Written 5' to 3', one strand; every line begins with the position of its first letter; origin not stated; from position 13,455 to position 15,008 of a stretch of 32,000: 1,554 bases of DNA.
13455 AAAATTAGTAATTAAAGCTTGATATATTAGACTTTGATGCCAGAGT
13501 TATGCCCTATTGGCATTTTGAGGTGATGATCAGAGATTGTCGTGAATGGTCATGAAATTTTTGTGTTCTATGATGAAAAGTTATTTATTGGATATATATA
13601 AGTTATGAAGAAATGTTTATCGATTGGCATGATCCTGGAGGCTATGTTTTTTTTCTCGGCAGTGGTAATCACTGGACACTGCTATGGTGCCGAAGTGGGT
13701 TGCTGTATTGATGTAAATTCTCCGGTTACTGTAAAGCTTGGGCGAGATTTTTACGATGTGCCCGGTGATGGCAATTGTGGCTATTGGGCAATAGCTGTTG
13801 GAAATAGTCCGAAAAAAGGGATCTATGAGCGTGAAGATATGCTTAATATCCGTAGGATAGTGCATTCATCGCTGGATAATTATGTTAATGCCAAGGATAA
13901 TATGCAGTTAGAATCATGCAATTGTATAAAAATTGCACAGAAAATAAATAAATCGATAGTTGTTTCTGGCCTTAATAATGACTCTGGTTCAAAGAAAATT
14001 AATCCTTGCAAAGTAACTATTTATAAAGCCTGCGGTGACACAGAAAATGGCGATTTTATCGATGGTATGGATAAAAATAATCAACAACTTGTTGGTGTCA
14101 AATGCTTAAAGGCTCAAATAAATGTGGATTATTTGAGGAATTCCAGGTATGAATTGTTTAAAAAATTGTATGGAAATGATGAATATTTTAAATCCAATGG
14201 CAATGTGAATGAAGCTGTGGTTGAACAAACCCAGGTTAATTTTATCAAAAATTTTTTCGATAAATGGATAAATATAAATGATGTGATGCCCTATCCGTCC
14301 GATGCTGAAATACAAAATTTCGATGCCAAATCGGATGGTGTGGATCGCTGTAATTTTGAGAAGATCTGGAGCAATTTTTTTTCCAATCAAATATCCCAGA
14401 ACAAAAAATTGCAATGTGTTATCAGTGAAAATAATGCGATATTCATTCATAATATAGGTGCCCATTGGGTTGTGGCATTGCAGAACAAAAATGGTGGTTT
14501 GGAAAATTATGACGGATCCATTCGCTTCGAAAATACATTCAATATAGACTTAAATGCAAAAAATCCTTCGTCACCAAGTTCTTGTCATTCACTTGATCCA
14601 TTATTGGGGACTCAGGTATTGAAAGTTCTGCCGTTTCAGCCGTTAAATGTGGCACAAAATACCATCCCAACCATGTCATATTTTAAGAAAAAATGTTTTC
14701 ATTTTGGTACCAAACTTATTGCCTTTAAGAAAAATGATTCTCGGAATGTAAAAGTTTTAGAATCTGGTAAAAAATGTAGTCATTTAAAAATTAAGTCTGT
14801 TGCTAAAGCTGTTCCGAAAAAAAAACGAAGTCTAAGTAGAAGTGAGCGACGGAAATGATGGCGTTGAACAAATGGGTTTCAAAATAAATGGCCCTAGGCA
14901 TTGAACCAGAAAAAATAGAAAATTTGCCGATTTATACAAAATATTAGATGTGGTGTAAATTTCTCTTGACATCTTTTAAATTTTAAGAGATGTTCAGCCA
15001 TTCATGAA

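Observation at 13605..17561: Tandem trio of signal-peptide-bearing OTU-like cysteine protease paralogs with polybasic tails: candidate secreted, eukaryote-directed effector module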

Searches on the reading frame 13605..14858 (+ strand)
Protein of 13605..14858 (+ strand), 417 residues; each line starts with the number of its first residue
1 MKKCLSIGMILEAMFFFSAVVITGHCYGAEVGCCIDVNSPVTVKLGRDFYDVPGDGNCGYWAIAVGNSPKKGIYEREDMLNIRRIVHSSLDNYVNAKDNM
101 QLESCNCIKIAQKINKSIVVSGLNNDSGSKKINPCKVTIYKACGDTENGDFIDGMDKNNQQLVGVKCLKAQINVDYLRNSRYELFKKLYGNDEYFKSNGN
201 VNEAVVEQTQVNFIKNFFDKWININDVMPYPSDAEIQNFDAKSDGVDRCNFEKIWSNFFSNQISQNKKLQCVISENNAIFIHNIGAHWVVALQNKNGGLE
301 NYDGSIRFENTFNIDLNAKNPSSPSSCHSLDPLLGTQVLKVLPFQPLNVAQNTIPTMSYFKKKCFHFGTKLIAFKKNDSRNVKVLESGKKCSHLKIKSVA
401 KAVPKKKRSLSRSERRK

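Call 3: search_protein_families(library=pfam, proteins=[window:13605-14858:+], max_evalue=1)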
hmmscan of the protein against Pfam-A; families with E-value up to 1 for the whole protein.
window:13605-14858:+ (417 aa): 0 families

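Call 6: search_solved_structures(query=window:13605-14855:+, max_evalue=10, show_alignments=2)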
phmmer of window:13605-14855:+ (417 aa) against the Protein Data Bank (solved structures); distinct sequences matched with E-value up to 10: 0.

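Call 7: find_homologous_proteins(query=window:13605-14855:+, max_evalue=0.01)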
Query window:13605-14855:+ (417 aa): 2 proteins with E <= 0.01 among 1043 candidates.
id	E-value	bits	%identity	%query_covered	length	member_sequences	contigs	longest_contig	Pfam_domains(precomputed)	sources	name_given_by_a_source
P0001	1.1e-282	955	100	100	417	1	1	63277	-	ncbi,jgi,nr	ncbi:MAG: hypothetical protein LBH49_01185 [Puniceicoccales bacterium]|jgi:hypothetical protein|nr:h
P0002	2.7e-73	266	45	70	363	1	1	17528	-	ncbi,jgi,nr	ncbi:MAG: hypothetical protein LBI37_00340 [Puniceicoccales bacterium]|jgi:hypothetical protein|nr:h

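Call 9: find_encoding_contigs(protein=P0002, flank=10000, max_places=3)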
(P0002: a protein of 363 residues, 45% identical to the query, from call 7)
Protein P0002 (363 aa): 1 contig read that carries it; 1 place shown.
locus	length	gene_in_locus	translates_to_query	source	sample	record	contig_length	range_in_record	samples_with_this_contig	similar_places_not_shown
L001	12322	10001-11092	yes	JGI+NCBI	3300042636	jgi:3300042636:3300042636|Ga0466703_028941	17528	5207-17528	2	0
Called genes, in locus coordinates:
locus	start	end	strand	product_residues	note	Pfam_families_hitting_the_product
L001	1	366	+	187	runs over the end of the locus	PF00430:ATP-synt_B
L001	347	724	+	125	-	PF00213:OSCP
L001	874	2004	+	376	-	PF01098:FTSW_RODA_SPOVE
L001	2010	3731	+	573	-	PF10150:RNase_E_G, PF20833:RNase_E_G_Thio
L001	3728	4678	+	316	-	PF01820:Dala_Dala_lig_N, PF07478:Dala_Dala_lig_C, PF13535:ATP-grasp_4 (weak)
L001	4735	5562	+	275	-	PF08478:POTRA_1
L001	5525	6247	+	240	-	PF14602:Hexapep_2 (faint), PF25084:LbH_EIF2B, PF25087:GMPPB_C, PF00132:Hexapep (weak), PF24894:Hexapep_GlmU (weak)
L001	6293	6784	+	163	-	PF05932:CesT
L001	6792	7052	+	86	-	-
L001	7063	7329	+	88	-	PF00583:Acetyltransf_1 (weak), PF13302:Acetyltransf_3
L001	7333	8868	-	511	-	PF00133:tRNA-synt_1, PF01406:tRNA-synt_1e, PF01921:tRNA-synt_1f (faint), PF09334:tRNA-synt_1g, PF00133:tRNA-synt_1, PF01406:tRNA-synt_1e (weak)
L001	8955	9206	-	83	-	-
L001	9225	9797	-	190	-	PF13521:AAA_28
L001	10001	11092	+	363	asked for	-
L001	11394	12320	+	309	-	?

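Call 63: search_protein_families(library=ncbifam, proteins=[window:13605-14855:+], max_evalue=0.1)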
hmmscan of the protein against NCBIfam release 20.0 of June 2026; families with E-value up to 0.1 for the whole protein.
window:13605-14855:+ (417 aa): 1 family
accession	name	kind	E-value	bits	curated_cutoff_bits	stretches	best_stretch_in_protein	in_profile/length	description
NF002893.0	PRK03378.1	equivalog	0.082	12.2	386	0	85-217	38-162/292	NAD(+) kinase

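Call 88: search_protein_families(library=padloc, proteins=[window:13605-14855:+], max_evalue=0.1)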
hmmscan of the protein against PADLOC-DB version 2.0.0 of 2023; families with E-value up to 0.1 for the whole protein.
window:13605-14855:+ (417 aa): 0 families

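Call 89: search_protein_families(library=phrogs, proteins=[window:13605-14855:+], max_evalue=0.1)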
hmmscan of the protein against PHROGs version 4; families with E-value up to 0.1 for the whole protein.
window:13605-14855:+ (417 aa): 0 families

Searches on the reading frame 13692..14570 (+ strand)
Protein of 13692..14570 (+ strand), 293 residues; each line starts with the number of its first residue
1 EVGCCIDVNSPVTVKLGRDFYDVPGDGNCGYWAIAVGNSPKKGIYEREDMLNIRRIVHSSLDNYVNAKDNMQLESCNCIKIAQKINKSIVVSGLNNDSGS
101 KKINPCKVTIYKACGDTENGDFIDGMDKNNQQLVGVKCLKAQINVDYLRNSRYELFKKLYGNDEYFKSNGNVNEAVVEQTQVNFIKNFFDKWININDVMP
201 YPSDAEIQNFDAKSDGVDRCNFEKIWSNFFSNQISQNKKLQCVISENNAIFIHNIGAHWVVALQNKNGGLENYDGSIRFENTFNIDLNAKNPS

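Call 15: find_homologous_proteins(query=A3, max_evalue=1)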
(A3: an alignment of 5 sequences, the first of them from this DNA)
Query A3 (5 sequences) (265 aa, profile of the alignment): 6 proteins with E <= 1 among 1835 candidates.
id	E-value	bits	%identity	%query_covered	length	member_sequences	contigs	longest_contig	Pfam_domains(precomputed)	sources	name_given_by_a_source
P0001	1.6e-80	288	100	100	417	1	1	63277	-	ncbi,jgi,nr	ncbi:MAG: hypothetical protein LBH49_01185 [Puniceicoccales bacterium]|jgi:hypothetical protein|nr:h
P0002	2.0e-79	284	47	98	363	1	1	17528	-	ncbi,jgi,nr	ncbi:MAG: hypothetical protein LBI37_00340 [Puniceicoccales bacterium]|jgi:hypothetical protein|nr:h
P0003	1.5e-75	271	33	25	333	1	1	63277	-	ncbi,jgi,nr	ncbi:MAG: hypothetical protein LBH49_01195 [Puniceicoccales bacterium]|jgi:hypothetical protein|nr:h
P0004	2.6e-52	196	31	46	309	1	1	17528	-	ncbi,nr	ncbi:MAG: hypothetical protein LBI37_00345, partial [Puniceicoccales bacterium]|nr:hypothetical prot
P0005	2.6e-50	189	35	33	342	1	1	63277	-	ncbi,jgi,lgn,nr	ncbi:MAG: hypothetical protein LBH49_01190 [Puniceicoccales bacterium]|jgi:hypothetical protein|nr:h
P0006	1.9e-33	134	37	32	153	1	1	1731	-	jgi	jgi:hypothetical protein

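Call 22: search_protein_representatives(alignment_id=A3)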
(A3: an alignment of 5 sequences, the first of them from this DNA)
Query: 5 sequences, 197 profile positions. Proteins with E-value up to 0.001 (for the whole library): 14; up to 1e-10: 11; up to 1e-30: 8. The best 14 are listed.
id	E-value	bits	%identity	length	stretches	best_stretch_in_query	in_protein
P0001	5.0e-81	287.7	-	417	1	2-194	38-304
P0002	6.5e-80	284.0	-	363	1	3-195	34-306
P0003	4.9e-76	271.4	-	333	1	1-197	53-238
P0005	8.1e-51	189.1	-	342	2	1-127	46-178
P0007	1.9e-44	168.3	-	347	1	1-186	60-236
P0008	1.8e-39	152.0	-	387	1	2-186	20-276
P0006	5.9e-34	134.1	-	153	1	1-108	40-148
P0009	1.8e-33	132.5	-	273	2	1-106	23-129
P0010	1.5e-29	119.7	-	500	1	5-185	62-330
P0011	3.7e-21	92.3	-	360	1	2-185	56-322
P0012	4.9e-20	88.6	-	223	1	66-186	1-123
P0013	6.2e-05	39.4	-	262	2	6-110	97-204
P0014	8.1e-05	39.0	-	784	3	48-104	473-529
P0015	4.4e-04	36.6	-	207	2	5-42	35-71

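Call 33: find_encoding_contigs(protein=P0010, flank=10000, max_places=2)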
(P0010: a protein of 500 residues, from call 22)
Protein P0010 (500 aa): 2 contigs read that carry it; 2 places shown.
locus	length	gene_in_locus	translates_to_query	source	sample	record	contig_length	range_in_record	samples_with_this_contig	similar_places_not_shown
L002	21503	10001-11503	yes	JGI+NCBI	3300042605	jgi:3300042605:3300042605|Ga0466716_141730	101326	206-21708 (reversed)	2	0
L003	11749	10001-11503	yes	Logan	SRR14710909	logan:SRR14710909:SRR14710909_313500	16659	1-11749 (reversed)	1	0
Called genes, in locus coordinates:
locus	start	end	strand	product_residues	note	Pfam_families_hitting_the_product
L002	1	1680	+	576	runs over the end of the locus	PF10150:RNase_E_G, PF20833:RNase_E_G_Thio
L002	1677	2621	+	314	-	PF01820:Dala_Dala_lig_N, PF02655:ATP-grasp_3 (weak), PF07478:Dala_Dala_lig_C, PF13535:ATP-grasp_4 (weak)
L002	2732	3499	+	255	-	PF08478:POTRA_1 (weak)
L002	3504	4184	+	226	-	PF00132:Hexapep (weak), PF25084:LbH_EIF2B, PF24894:Hexapep_GlmU (weak), PF25087:GMPPB_C, PF00132:Hexapep (weak)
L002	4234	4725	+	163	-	PF05932:CesT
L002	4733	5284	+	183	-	PF13302:Acetyltransf_3, PF00583:Acetyltransf_1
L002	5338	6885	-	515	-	PF00133:tRNA-synt_1, PF01406:tRNA-synt_1e, PF01921:tRNA-synt_1f (faint), PF09334:tRNA-synt_1g, PF00133:tRNA-synt_1, PF01406:tRNA-synt_1e (weak), PF08264:Anticodon_1 (weak)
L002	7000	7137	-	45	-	-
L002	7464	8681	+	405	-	-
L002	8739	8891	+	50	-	-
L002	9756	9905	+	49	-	-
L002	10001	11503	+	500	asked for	-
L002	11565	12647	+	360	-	-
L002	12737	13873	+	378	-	PF13439:Glyco_transf_4 (faint), PF00534:Glycos_transf_1, PF13692:Glyco_trans_1_4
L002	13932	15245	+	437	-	PF00749:tRNA-synt_1c, PF19269:Anticodon_2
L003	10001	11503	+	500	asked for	-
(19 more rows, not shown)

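Call 53: predict_structure(alignment_id=A7)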
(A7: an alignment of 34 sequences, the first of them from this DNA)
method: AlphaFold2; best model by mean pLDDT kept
length: 293 residues; sequences in the alignment: 34
mean_pLDDT: 84.5   pTM: 0.82
mean pLDDT of the five models: 84.5, 83.4, 82.7, 82.4, 79.4
residues with pLDDT >= 90: 176; 70-90: 77; 50-70: 9; < 50: 31
segments of 3 or more residues with pLDDT < 50: 1-4, 267-293
pLDDT, mean of each block of 10 residues (from residue 1): 56 86 91 96 92 97 89 92 98 76 87 95 88 88 81 86 90 91 93 93 96 95 94 94 92 91 66 38 36 32
secondary structure, 60 per line:
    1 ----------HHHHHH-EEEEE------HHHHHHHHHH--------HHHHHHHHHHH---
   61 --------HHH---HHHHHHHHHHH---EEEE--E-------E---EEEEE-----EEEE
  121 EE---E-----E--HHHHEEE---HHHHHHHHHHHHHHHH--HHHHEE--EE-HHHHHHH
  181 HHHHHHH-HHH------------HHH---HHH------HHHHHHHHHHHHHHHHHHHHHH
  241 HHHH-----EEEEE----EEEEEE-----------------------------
elements in order: H11-16 E18-22 H29-38 H47-57 H75-85 E89-92 E107-111 E117-122 H135-138 E139-141 H145-160 H163-166 H174-187 H219-244 E250-254 E259-264

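Call 56: fold_search(model_id=the predicted structure, library=pdb)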
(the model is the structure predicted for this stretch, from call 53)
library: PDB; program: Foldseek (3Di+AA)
matches with E <= 10: 165; with E <= 0.001: 0
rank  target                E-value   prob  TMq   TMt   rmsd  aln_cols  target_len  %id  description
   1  4bou                  1.6e-02  0.92  0.22  0.43  11.2       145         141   14  Structure of OTUD3 OTU domain (released 2013-07-17)
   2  5v5i_A                1.7e-02  1.00  0.20  0.35   5.1        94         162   21  OTU protease of Crimean Congo Hemorrhagic Fever Virus bound to ubiquitin variant CC.1 (released 2017-05-10)
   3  6oar_C                3.7e-02  0.96  0.19  0.34   6.4        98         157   15  Structure of the Kupe virus OTU bound to the C-terminal domain of sheep ISG15 (released 2020-01-08)
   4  6dx3_C                4.2e-02  0.93  0.23  0.41  11.2       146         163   18  Crystal structure of the viral OTU domain protease from Taggert virus (released 2018-12-19)
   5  5jze_A                4.2e-02  0.80  0.21  0.37  11.7       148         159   14  Erve virus viral OTU domain protease in complex with mouse ISG15 (released 2016-10-19)
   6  3pse_A                4.4e-02  0.90  0.23  0.39  11.0       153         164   18  Structure of a viral OTU domain protease bound to interferon-stimulated gene 15 (ISG15) (released 2011-01-19)
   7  3phu_A                5.0e-02  0.99  0.20  0.31   5.1        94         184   21  OTU Domain of Crimean Congo Hemorrhagic Fever Virus (released 2011-02-02)
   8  4hxd_D                5.0e-02  0.98  0.20  0.36   6.1        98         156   17  Diversity of ubiquitin and ISG15 specificity amongst nairoviruses viral ovarian tumor domain proteases (released 2013-02-13)
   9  6dx3_A                5.0e-02  0.92  0.23  0.41  11.3       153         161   18  Crystal structure of the viral OTU domain protease from Taggert virus (released 2018-12-19)
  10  3znh_A                5.3e-02  0.98  0.22  0.40   5.2       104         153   19  Crimean Congo Hemorrhagic Fever Virus OTU domain in complex with ubiquitin-propargyl. (released 2013-02-27)
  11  3pt2_A                5.6e-02  0.99  0.20  0.34   5.3        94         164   21  Structure of a viral OTU domain protease bound to Ubiquitin (released 2011-01-19)
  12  5v5i_C                5.9e-02  0.99  0.20  0.35   5.1        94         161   21  OTU protease of Crimean Congo Hemorrhagic Fever Virus bound to ubiquitin variant CC.1 (released 2017-05-10)
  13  6oar_A                5.9e-02  0.92  0.19  0.34   6.4        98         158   15  Structure of the Kupe virus OTU bound to the C-terminal domain of sheep ISG15 (released 2020-01-08)
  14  3phw_C                5.9e-02  0.85  0.23  0.40  10.9       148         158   19  OTU Domain of Crimean Congo Hemorrhagic Fever Virus in complex with Ubiquitin (released 2011-02-02)
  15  5jze_C                5.9e-02  0.72  0.20  0.36  11.9       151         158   13  Erve virus viral OTU domain protease in complex with mouse ISG15 (released 2016-10-19)
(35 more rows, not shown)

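Call 62: search_protein_families(library=pfam, alignment_id=A7, max_evalue=10)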
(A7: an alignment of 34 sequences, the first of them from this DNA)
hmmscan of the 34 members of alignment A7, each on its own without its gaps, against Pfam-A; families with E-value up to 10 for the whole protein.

A. member 1, seq(293 aa): 1 family
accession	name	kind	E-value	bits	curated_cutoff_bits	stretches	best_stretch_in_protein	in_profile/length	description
PF22054.2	BVU_2266-like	-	0.041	13.7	27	1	139-222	95-177/237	BVU_2266-like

B. families by the number of members that match (of 34 scanned): 20 families
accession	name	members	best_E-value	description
PF02338.25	OTU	9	0.012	OTU-like cysteine protease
PF10831.14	DUF2556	4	0.026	Protein of unknown function (DUF2556)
PF19495.4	DUF6030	2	0.015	Family of unknown function (DUF6030)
PF11669.13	WBP-1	2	0.046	WW domain-binding protein 1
PF00567.30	TUDOR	1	0.0057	Tudor domain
PF22054.2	BVU_2266-like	1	0.041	BVU_2266-like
PF07631.16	PSD4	1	0.062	Protein of unknown function (DUF1592)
PF20794.3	bPH_7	1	0.074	Bacterial PH domain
PF20331.3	DUF6626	1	0.081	Family of unknown function (DUF6626)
PF00895.25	ATP-synt_8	1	0.13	ATP synthase protein 8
PF22640.1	ManC_GMP_beta-helix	1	0.16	MannoseP isomerase/GMP-like beta-helix domain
PF16755.11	Beta-prop_NUP159_NUP214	1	0.16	NUP159/214 beta propeller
PF23915.1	SusG_C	1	0.16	Alpha-amylase SusG C-terminal domain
PF13965.12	SID-1_RNA_chan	1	0.17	dsRNA-gated channel SID-1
PF19769.4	CPxCG_zf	1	0.23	CPxCG-related zinc finger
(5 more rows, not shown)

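Call 66: find_encoding_contigs(protein=P0007, flank=8000, max_places=2)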
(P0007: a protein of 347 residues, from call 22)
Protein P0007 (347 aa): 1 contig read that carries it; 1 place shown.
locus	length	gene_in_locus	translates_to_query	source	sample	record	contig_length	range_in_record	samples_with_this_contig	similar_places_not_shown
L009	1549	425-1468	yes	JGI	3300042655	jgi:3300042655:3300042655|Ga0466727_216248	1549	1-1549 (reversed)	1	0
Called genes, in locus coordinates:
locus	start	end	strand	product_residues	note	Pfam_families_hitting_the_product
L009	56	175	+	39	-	-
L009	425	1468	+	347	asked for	-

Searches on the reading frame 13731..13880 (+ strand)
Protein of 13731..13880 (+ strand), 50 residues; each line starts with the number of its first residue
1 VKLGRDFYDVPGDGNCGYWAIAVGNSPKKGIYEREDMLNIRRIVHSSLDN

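Call 52: find_related_loci(query=A8, collection=genome_contigs, flank=8000)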
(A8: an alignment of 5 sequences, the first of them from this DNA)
Query A8 (50 aa) in genome_contigs; peptide patterns used: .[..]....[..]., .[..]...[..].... (x = any residue, [..] = any of these).
28 stretches matched a pattern; 2 encode a relative of the query (tblastn E <= 1e-3); 2 distinct loci.
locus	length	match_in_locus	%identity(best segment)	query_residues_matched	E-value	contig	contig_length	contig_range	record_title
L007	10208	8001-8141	68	2-48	3e-19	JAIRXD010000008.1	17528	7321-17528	MAG: Puniceicoccales bacterium isolate Gsp477_bin142 k119_4667781, whole genome shotgun sequence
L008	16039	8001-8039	85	9-21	7e-6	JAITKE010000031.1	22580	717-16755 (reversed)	MAG: Puniceicoccales bacterium isolate Pcl387_bin38 k119_545564, whole genome shotgun sequence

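Call 68: search_protein_families(library=pfam, proteins=[L008:7218-8849:+, L008:8905-10467:+, L008:10606-12288:+], max_evalue=1)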
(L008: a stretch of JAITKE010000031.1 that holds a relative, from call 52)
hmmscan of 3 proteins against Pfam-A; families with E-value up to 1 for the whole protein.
L008:7218-8849:+ (543 aa): 1 family
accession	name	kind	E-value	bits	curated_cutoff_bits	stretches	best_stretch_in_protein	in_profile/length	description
PF07564.17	DUF1542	-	0.018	15.5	24.3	1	450-480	17-47/77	Domain of Unknown Function (DUF1542)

L008:8905-10467:+ (520 aa): 0 families

L008:10606-12288:+ (560 aa): 1 family
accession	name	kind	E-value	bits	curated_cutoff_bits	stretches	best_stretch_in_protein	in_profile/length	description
PF01718.22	Orbi_NS1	-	0.0097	14.6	27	1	492-542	154-204/519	Orbivirus non-structural protein NS1, or hydrophobic tubular protein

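Call 91: find_related_loci(query=A8, collection=metagenome_contigs, flank=6000)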
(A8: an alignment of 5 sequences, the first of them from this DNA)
Query A8 (50 aa) in metagenome_contigs; peptide patterns used: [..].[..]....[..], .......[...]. (x = any residue, [..] = any of these).
134 stretches matched a pattern; 6 encode a relative of the query (tblastn E <= 1e-3); 6 distinct loci.
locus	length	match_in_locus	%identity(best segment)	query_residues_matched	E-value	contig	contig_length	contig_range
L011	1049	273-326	72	5-22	6e-7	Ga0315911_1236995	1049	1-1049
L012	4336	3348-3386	85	9-21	1e-6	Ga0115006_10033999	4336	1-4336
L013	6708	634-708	50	6-31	2e-6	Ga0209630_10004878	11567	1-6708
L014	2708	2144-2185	86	9-22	5e-6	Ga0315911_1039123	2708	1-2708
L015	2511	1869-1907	77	9-21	2e-5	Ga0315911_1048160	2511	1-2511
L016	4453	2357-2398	71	9-22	2e-5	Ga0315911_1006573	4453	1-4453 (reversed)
